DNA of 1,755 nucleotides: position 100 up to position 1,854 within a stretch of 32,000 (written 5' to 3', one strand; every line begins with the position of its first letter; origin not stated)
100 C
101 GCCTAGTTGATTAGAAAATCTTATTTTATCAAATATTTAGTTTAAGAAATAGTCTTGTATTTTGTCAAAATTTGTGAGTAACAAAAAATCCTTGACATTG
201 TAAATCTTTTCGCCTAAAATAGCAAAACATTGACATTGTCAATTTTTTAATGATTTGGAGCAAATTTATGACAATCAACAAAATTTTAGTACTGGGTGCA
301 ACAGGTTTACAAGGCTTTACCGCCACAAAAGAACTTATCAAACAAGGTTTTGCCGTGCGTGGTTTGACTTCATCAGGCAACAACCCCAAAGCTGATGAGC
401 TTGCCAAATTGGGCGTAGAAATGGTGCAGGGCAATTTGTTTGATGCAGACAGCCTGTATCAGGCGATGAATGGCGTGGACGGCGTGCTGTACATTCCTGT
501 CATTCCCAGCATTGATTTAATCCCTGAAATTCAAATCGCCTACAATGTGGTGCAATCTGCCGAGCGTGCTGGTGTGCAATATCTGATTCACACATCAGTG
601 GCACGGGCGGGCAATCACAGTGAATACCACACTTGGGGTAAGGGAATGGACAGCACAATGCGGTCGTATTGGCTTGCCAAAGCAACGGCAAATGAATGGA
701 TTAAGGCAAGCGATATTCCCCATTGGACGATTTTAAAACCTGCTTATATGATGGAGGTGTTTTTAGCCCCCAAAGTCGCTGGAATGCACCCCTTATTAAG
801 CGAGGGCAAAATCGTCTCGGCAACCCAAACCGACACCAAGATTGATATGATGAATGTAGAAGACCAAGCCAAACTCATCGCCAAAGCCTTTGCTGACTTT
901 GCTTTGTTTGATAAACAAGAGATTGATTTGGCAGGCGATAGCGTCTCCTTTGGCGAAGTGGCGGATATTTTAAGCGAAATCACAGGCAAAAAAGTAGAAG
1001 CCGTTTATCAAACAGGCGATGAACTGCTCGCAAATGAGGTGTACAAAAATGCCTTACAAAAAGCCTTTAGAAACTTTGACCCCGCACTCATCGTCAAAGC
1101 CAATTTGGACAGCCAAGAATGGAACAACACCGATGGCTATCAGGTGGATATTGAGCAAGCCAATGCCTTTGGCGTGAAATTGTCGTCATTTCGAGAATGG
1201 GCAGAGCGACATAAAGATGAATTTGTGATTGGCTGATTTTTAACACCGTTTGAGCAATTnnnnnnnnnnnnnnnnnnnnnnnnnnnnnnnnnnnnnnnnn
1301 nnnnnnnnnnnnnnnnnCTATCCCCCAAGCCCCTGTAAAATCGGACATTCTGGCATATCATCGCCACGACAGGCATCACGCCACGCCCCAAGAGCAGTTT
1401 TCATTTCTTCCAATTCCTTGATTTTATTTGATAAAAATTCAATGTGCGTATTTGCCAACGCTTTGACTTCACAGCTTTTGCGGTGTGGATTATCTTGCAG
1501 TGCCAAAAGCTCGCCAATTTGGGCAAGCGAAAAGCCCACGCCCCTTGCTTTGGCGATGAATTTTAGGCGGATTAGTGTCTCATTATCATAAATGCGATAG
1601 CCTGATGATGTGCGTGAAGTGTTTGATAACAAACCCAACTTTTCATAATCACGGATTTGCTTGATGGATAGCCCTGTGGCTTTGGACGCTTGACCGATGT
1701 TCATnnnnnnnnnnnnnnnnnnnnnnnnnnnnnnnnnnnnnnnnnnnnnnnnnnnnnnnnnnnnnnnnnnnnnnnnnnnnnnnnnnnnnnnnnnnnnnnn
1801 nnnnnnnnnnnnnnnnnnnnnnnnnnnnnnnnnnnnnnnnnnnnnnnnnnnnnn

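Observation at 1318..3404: CueR-type regulator driving an operon for a 12-Cys metallothionein-like peptide, a His/Met-rich DUF305 lipoprotein and a DUF3147 membrane protein, with no efflux pump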

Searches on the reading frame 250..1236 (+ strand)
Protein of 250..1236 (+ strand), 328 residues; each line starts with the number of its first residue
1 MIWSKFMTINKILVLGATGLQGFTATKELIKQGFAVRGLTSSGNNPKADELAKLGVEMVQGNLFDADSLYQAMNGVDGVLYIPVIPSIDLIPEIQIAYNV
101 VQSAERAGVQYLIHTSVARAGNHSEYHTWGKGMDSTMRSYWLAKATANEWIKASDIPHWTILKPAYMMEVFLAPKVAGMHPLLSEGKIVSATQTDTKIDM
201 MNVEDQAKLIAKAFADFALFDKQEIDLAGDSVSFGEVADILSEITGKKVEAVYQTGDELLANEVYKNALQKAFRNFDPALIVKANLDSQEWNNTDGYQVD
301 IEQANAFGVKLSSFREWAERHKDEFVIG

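Call 7: search_protein_families(library=pfam, proteins=[window:250-1236:+], max_evalue=1)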
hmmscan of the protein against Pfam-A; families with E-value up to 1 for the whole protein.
window:250-1236:+ (328 aa): 5 families
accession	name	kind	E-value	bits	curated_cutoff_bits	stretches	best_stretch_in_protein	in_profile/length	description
PF05368.20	NmrA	-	1.2e-32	114.1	27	1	10-278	3-269/298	NmrA-like family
PF13460.12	NAD_binding_10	-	4e-20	72.9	27.2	1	16-168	1-147/184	NAD(P)H-binding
PF01370.27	Epimerase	-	2.9e-09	37.1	20.9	1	12-154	1-156/240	NAD dependent epimerase/dehydratase family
PF01073.25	3Beta_HSD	-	4.1e-06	26.5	22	1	13-120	1-119/280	3-beta hydroxysteroid dehydrogenase/isomerase family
PF16363.11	GDP_Man_Dehyd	-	0.14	12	27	1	13-76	1-74/332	GDP-mannose 4,6 dehydratase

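Call 8: search_protein_families(library=ncbifam, proteins=[window:250-1236:+], max_evalue=1)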
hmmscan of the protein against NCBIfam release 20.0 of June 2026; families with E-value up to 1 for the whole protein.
window:250-1236:+ (328 aa): 10 families
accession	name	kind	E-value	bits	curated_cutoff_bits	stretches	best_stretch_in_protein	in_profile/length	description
TIGR03466.1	HpnA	hypoth_equivalog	5e-13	48.6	367.65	1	11-125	2-122/327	hopanoid-associated sugar epimerase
NF042423.1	oxyalk_red_Shew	equivalog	1e-11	44.5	580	1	8-118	7-119/331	2-alkyl-3-oxoalkanoate reductase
TIGR03649.1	ergot_EASG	subfamily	1.7e-11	44.2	256.4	1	148-322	121-284/287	ergot alkaloid biosynthesis protein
NF042422.1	oxyalk_red_OleD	equivalog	7.2e-08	32.2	580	1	11-118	2-111/329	2-alkyl-3-oxoalkanoate reductase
NF052578.1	StrlDmthSdmBMthl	equivalog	1.1e-06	28.7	600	1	12-119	3-115/328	sterol demethylase protein SdmB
TIGR04180.1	EDH_00030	hypoth_equivalog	1.1e-06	28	475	1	12-118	1-122/297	NAD-dependent 4,6-dehydratase LegB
NF004520.0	PRK05865.1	equivalog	0.0022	15.9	1509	1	11-237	2-194/854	sugar epimerase family protein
TIGR02823.1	oxido_YhdH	subfamily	0.0035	16.2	297.25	1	10-59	147-194/324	acrylyl-CoA reductase family protein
NF051456.1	acrylyl_AcuI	equivalog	0.025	13.4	440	1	11-59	149-195/325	acrylyl-CoA reductase (NADPH)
NF041293.1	G6PDh_Azf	equivalog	0.076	12.4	400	1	11-125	4-123/252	NAD-dependent glucose-6-phosphate dehydrogenase Azf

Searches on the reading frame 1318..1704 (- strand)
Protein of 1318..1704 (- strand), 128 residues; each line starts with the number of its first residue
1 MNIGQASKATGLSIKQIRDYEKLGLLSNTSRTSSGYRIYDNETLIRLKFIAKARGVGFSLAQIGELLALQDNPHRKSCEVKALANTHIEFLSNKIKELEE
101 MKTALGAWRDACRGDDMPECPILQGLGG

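Call 7: search_protein_families(library=pfam, proteins=[window:1318-1704:-], max_evalue=1)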
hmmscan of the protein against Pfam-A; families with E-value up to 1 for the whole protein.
window:1318-1704:- (128 aa): 3 families
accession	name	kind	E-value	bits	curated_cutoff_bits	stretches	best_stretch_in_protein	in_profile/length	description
PF09278.17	MerR-DNA-bind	-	5.4e-19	69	25.4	1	46-106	3-63/65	MerR, DNA binding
PF13411.12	MerR_1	-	1e-15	58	21.6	1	1-68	1-67/69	MerR HTH family regulatory protein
PF00376.29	MerR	-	4.3e-13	49.3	28.2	1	2-39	1-38/38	MerR family regulatory protein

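Call 8: search_protein_families(library=ncbifam, proteins=[window:1318-1704:-], max_evalue=1)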
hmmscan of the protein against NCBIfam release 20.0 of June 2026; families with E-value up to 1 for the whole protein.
window:1318-1704:- (128 aa): 17 families
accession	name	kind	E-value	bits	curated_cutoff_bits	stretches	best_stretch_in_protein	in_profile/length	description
TIGR02044.1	CueR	equivalog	8.8e-43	145.4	147.4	1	1-126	1-126/127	Cu(I)-responsive transcriptional regulator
NF007069.0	PRK09514.1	equivalog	3.5e-30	104.8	143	1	2-126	3-130/141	Zn(2+)-responsive transcriptional regulator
TIGR02047.1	CadR-PbrR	equivalog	4.9e-29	100.9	151.45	1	1-126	1-127/127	Cd(II)/Pb(II)-responsive transcriptional regulator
TIGR02043.1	ZntR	equivalog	3.7e-28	98.3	167.95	1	2-125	3-129/131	Zn(2+)-responsive transcriptional regulator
NF007590.0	PRK10227.1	equivalog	1.5e-27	96.2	244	1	1-128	1-128/135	Cu(I)-responsive transcriptional regulator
TIGR02051.1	MerR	equivalog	5.6e-25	88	150.85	1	3-126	2-124/124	mercury resistance transcriptional regulator MerR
NF010315.0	PRK13752.1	subfamily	1.7e-15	57.3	261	1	2-124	9-130/144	mercury resistance transcriptional regulator MerR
NF041849.1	trans_regNmlR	equivalog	5.3e-14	52.3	175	1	1-103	1-103/117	stress response transcriptional regulator NmlR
TIGR01950.1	SoxR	equivalog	5.5e-11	42.4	116.9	1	1-106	2-107/142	redox-sensitive transcriptional activator SoxR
TIGR02054.1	MerD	equivalog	1.5e-10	41.6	103.65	1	3-108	6-109/120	mercuric resistance transcriptional repressor MerD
NF047375.1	HeatShock_HspR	equivalog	7.1e-08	32.3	105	1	3-85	6-88/92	heat shock protein transcriptional repressor HspR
NF053782.1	ChlnTransRegdde3219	equivalog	1.9e-07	30.9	450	1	2-110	8-114/278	choline utilization transcriptional activator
NF033783.1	coreg_MerD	equivalog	7.1e-07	29.7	170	1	4-71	7-74/121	mercury resistance co-regulator MerD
NF050798.1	TF_FtsR_Actino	equivalog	6e-06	26.5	150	1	12-81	17-86/223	transcriptional regulator FtsR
NF053740.1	TransRegTnrAGPos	equivalog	1.2e-05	25.4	140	1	1-77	13-88/108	hypothetical protein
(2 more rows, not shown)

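Call 23: search_solved_structures(query=window:1318-1704:-, show_alignments=3, max_evalue=1e-10)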
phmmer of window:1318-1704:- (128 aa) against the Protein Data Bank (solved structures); distinct sequences matched with E-value up to 1e-10: 10.
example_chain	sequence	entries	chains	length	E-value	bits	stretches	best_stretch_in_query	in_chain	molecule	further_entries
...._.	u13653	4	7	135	1e-24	90.1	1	1-128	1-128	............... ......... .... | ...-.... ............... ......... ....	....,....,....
6ldi_G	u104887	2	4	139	1.2e-24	90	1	1-128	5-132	HTH-type transcriptional regulator CueR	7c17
6xh7_G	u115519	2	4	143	1.3e-24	89.8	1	1-128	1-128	HTH-type transcriptional regulator CueR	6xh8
4wls_A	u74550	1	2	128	5.9e-22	81.2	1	1-128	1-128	HTH-type transcriptional regulator CueR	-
4ua1_A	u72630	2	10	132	1.1e-17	67.4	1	2-125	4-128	Regulatory protein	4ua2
5gpe_A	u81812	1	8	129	4.8e-16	62.1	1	1-126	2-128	Transcriptional regulator, MerR-family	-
6jgf_A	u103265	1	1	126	1.6e-15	60.5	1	1-126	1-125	CadR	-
6jgv_A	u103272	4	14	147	2.4e-15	59.9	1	1-126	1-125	CadR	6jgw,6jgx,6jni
6jyw_A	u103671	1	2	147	3.3e-15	59.4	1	1-126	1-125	CadR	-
5crl_A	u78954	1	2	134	9.2e-14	54.8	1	2-127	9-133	Mercuric resistance operon regulatory protein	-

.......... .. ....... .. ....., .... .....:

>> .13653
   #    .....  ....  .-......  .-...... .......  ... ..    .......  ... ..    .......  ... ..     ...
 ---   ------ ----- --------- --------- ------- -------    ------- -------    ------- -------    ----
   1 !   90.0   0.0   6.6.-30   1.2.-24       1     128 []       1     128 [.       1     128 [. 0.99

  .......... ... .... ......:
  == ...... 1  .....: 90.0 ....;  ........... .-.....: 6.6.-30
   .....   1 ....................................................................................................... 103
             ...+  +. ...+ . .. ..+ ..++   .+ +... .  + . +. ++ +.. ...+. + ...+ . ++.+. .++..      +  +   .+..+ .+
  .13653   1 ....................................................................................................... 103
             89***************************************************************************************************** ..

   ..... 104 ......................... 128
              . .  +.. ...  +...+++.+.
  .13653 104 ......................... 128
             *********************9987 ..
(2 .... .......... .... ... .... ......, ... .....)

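Call 34: list_cluster_members(proteins=[window:1877-2017:+, window:2112-2252:+, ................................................, window:1318-1704:-, window:2332-3060:+, window:3093-3404:+, window:13826-16051:-, window:7551-8114:-, window:3492-3890:-])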
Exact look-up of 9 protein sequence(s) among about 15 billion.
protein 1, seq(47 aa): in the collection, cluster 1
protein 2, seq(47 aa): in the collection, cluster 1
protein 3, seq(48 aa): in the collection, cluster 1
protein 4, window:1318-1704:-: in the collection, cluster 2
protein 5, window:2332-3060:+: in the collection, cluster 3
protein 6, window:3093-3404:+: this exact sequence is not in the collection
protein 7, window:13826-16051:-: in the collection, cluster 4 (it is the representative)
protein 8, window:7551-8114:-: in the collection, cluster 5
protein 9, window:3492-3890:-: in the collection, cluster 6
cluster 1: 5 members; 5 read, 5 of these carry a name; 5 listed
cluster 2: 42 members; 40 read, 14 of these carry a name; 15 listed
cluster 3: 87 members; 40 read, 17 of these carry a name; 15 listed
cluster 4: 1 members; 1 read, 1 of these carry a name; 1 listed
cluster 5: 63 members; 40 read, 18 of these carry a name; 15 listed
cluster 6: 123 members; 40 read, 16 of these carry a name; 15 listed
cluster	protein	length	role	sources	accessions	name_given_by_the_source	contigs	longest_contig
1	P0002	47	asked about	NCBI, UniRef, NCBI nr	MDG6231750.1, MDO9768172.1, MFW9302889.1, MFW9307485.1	hypothetical protein Q7506_09820 [Glaesserella parasuis] | Metallothionein n=1 Tax=Moraxella nasicaprae TaxID=2904122 RepID=A0ABY6F2U5_9GAMM | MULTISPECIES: hypothetical protein [Moraxella]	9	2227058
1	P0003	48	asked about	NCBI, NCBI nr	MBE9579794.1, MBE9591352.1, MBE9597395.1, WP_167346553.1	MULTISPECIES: hypothetical protein [Moraxella]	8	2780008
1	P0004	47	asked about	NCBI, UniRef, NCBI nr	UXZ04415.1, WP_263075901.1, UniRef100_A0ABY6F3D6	hypothetical protein [Moraxella nasicaprae] | Metallothionein n=1 Tax=Moraxella nasicaprae TaxID=2904122 RepID=A0ABY6F3D6_9GAMM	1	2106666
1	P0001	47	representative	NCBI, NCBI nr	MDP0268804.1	hypothetical protein Q7279_07820 [Glaesserella parasuis] | hypothetical protein [Glaesserella parasuis]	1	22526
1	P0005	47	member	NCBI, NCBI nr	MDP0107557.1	hypothetical protein Q7358_08660 [Glaesserella parasuis] | hypothetical protein [Glaesserella parasuis]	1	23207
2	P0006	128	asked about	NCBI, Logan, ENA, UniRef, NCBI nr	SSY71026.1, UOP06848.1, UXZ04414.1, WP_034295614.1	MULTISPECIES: Cu(I)-responsive transcriptional regulator [Pseudomonadota] | Copper export regulator n=2 Tax=Pseudomonadota TaxID=1224 RepID=A0A376BMY6_9NEIS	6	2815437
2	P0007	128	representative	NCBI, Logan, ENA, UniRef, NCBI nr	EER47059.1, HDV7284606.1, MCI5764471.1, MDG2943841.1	Cu(I)-responsive transcriptional regulator [Actinobacillus pleuropneumoniae] | MerR family transcriptional regulator, heavy metal-dependent n=2 Tax=Actinobacillus ... | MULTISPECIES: Cu(I)-responsive transcriptional regulator [Pasteurellaceae]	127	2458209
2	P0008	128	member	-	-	Cu(I)-responsive transcriptional regulator [Glaesserella parasuis] | MerR family transcriptional regulator, heavy metal-dependent n=3 Tax=Glaesserella ...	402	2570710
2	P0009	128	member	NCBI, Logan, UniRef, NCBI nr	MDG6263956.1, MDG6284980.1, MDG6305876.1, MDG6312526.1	Cu(I)-responsive transcriptional regulator [Glaesserella parasuis] | Cu(I)-responsive transcriptional regulator n=1 Tax=Glaesserella parasuis TaxID=738 ...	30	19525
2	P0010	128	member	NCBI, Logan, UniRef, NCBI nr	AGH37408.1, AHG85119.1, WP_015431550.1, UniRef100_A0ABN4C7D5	MerR family transcriptional regulator, heavy metal-dependent [Bibersteinia trehalosi ... | MerR family transcriptional regulator, heavy metal-dependent n=1 Tax=Bibersteinia ... | Cu(I)-responsive transcriptional regulator [Bibersteinia trehalosi]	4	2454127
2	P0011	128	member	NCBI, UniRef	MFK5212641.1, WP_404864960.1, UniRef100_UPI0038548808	Cu(I)-responsive transcriptional regulator [Glaesserella parasuis] | Cu(I)-responsive transcriptional regulator n=1 Tax=Glaesserella parasuis TaxID=738 ...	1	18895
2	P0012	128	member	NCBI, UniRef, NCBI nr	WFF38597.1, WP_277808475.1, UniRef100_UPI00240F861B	Cu(I)-responsive transcriptional regulator [Moraxella nasibovis] | Cu(I)-responsive transcriptional regulator n=1 Tax=Moraxella nasibovis TaxID=2904120 ...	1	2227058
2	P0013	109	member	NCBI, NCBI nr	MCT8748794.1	MerR family DNA-binding protein, partial [Glaesserella parasuis] | MerR family DNA-binding protein [Glaesserella parasuis]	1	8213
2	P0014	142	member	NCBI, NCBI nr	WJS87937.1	Cu(I)-responsive transcriptional regulator [Glaesserella parasuis]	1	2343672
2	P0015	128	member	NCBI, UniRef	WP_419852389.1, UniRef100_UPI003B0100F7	Cu(I)-responsive transcriptional regulator [Actinobacillus pleuropneumoniae] | Cu(I)-responsive transcriptional regulator n=1 Tax=Actinobacillus pleuropneumoniae ...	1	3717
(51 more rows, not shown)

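Call 36: find_encoding_contigs(protein=window:1318-1704:-, flank=5000, max_places=10)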
Protein window:1318-1704:- (128 aa): 12 contigs read that carry it; 10 places shown.
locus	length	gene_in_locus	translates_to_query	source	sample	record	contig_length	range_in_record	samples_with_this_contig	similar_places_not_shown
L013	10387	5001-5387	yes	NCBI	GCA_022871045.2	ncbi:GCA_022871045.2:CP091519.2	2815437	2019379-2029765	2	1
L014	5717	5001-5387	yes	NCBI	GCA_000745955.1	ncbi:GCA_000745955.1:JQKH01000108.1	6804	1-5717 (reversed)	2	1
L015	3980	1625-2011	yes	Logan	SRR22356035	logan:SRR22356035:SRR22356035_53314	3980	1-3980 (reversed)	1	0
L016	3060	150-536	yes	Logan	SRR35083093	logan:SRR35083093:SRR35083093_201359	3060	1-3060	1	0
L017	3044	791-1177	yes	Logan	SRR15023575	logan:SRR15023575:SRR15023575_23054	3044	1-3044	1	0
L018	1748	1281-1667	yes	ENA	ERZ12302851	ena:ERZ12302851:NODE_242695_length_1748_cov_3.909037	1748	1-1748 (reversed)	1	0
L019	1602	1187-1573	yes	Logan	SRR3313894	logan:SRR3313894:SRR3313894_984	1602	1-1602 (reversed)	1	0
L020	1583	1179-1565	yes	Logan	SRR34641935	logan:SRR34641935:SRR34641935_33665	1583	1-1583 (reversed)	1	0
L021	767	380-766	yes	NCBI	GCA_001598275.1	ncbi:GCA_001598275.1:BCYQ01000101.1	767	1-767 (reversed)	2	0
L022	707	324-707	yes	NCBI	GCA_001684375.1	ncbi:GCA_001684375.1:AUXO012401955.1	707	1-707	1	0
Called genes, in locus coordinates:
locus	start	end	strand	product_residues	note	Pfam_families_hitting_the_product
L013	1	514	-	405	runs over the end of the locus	PF13173:AAA_14, PF13635:DUF4143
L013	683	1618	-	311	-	PF00296:Bac_luciferase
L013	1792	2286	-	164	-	-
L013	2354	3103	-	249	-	PF00106:adh_short, PF08659:KR, PF13561:adh_short_C2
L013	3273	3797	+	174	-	PF00440:TetR_N (weak)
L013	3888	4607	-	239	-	PF03713:DUF305, PF13628:DUF4142 (weak), PF03713:DUF305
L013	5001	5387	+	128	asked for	PF00376:MerR, PF13411:MerR_1, PF09278:MerR-DNA-bind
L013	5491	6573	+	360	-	PF01609:DDE_Tnp_1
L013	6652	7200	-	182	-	PF01545:Cation_efflux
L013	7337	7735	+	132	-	PF13411:MerR_1, PF00376:MerR, PF09278:MerR-DNA-bind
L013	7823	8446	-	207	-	-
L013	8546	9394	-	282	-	PF00753:Lactamase_B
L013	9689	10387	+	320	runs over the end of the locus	PF00126:HTH_1, PF03466:LysR_substrate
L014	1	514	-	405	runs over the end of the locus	PF13173:AAA_14, PF13635:DUF4143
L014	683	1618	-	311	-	PF00296:Bac_luciferase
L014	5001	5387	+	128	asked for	PF00376:MerR, PF13411:MerR_1, PF09278:MerR-DNA-bind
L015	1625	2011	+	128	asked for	PF00376:MerR, PF13411:MerR_1, PF09278:MerR-DNA-bind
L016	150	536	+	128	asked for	PF00376:MerR, PF13411:MerR_1, PF09278:MerR-DNA-bind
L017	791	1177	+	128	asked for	PF00376:MerR, PF13411:MerR_1, PF09278:MerR-DNA-bind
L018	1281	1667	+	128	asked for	PF00376:MerR, PF13411:MerR_1, PF09278:MerR-DNA-bind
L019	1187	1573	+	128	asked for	PF00376:MerR, PF13411:MerR_1, PF09278:MerR-DNA-bind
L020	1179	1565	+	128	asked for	PF00376:MerR, PF13411:MerR_1, PF09278:MerR-DNA-bind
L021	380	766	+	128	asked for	PF00376:MerR, PF13411:MerR_1, PF09278:MerR-DNA-bind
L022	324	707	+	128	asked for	PF00376:MerR, PF13411:MerR_1, PF09278:MerR-DNA-bind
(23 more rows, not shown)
